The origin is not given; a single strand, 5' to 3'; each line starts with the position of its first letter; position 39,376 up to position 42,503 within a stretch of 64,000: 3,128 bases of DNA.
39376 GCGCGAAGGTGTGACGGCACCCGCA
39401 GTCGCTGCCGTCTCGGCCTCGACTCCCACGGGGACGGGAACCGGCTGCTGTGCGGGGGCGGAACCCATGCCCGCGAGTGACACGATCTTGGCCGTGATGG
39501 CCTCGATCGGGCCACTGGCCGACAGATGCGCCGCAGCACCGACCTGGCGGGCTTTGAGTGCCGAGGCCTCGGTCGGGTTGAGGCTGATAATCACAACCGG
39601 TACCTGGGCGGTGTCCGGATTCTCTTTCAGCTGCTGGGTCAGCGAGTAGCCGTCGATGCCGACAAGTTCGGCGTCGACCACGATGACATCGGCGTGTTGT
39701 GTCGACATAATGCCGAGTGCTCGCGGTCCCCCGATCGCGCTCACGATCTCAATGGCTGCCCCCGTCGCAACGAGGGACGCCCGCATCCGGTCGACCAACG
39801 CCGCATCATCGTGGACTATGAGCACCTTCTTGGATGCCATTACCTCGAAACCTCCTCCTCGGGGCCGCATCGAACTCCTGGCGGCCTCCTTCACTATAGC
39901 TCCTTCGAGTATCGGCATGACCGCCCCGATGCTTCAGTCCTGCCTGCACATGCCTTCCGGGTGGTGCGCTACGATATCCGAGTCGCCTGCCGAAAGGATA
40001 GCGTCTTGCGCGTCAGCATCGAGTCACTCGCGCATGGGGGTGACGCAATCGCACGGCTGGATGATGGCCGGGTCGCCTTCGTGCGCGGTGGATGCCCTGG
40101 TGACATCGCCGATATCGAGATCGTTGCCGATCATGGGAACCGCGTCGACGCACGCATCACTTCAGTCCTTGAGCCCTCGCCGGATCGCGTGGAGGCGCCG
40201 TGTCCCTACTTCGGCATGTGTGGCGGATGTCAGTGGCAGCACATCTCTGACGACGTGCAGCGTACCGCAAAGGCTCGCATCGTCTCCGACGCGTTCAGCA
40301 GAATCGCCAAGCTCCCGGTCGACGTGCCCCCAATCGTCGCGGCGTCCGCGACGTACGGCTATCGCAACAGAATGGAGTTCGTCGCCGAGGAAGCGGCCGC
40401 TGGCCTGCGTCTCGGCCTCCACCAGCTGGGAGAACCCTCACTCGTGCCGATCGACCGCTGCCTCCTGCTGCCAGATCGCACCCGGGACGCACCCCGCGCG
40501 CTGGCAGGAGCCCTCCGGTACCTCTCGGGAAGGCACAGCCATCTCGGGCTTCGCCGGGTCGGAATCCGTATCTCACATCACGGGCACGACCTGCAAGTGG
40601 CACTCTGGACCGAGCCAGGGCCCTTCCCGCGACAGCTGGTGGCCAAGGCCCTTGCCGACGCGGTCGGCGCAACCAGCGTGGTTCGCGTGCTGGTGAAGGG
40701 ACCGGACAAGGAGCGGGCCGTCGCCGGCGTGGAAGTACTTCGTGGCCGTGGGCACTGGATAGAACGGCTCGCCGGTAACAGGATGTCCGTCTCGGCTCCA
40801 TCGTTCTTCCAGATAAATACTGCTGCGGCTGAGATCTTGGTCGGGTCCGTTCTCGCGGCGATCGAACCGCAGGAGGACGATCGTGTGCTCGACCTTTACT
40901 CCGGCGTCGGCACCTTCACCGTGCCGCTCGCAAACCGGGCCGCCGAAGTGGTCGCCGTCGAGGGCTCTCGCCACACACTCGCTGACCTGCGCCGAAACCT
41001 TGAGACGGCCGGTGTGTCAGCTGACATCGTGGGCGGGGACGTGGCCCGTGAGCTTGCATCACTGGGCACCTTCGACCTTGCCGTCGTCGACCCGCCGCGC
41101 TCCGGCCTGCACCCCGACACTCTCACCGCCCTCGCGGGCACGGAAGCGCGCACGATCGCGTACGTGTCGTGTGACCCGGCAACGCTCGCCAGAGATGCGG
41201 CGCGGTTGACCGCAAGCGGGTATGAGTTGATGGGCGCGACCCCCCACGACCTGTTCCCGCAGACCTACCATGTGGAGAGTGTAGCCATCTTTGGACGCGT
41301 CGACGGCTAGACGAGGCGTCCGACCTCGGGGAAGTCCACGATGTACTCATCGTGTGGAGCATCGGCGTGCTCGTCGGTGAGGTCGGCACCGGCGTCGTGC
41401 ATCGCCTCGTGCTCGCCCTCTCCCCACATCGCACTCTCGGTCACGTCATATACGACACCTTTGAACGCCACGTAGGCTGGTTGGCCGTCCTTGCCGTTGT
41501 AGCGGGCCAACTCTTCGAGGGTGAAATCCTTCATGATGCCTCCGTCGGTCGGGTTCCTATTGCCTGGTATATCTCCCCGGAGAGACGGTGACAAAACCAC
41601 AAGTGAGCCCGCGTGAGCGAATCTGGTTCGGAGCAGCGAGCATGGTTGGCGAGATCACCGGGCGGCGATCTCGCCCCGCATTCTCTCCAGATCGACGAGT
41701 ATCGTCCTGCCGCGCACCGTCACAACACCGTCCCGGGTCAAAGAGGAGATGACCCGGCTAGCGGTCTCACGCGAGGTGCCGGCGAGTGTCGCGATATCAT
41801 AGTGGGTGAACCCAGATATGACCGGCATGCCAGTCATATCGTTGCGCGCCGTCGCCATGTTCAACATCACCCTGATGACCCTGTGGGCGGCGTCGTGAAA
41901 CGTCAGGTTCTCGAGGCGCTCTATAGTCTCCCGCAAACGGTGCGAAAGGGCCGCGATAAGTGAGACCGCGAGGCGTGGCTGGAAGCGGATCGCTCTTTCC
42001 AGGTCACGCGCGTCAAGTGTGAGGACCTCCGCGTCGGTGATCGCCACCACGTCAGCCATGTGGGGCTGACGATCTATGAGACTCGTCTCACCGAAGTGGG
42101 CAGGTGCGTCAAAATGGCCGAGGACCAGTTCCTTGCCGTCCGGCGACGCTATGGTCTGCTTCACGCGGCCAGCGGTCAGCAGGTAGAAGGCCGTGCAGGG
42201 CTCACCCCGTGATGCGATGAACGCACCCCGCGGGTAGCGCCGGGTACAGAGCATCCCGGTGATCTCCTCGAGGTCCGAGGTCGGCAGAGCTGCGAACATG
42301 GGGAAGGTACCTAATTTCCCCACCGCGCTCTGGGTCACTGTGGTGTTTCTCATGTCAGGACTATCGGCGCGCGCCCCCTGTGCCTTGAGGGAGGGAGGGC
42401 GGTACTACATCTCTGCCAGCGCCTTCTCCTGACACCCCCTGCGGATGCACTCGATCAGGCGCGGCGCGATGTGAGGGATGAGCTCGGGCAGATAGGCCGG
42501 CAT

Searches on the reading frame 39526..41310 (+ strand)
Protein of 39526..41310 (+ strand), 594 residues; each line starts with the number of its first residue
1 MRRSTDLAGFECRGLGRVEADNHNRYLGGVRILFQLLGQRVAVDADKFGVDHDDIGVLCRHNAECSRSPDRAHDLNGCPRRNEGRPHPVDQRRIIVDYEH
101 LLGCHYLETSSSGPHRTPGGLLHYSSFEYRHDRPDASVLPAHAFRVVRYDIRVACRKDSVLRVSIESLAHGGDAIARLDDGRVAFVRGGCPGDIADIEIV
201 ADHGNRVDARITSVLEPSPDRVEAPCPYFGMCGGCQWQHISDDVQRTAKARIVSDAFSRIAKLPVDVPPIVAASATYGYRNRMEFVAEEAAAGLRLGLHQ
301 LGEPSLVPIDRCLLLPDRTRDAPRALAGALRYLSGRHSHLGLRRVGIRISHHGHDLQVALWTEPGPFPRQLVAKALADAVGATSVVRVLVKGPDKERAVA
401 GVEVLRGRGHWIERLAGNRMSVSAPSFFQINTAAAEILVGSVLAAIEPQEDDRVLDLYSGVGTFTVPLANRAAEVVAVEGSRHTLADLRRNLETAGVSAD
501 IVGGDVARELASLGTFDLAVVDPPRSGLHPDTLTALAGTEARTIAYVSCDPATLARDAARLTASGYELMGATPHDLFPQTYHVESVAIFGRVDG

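Call 40: search_protein_families(library=pfam, proteins=[window:39526-41310:+], max_evalue=0.00001)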
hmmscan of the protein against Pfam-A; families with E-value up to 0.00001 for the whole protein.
window:39526-41310:+ (594 aa): 6 families
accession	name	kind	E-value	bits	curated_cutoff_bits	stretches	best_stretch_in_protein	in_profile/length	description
PF05958.17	tRNA_U5-meth_tr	-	2.6e-16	60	23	2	516-586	284-351/357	tRNA (Uracil-5-)-methyltransferase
PF01938.26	TRAM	-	6.7e-10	39.1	21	1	159-210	6-59/61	TRAM domain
PF00398.26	RrnaAD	-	4.8e-08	32.9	24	1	438-493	18-73/263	Ribosomal RNA adenine dimethylase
PF13649.12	Methyltransf_25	-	1.8e-06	29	27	1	454-521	1-70/97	Methyltransferase domain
PF01189.24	Methyltr_RsmB-F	-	6.2e-06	26.4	27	0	445-528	3-92/199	16S rRNA methyltransferase RsmB/F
PF03602.21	Cons_hypoth95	-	6.5e-06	26.4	24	1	450-524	41-122/182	Conserved hypothetical protein 95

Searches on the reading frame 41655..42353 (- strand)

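Call 40: search_protein_families(library=pfam, proteins=[window:41655-42353:-], max_evalue=0.00001)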
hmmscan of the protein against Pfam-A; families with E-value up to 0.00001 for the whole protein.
window:41655-42353:- (232 aa): 2 families
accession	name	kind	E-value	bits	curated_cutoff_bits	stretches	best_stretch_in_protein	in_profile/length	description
PF00027.35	cNMP_binding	-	4.2e-20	71.9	27.5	1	38-122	2-86/89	Cyclic nucleotide-binding domain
PF13545.12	HTH_Crp_2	-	1.2e-13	51.2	27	1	158-226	2-68/70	Crp-like helix-turn-helix domain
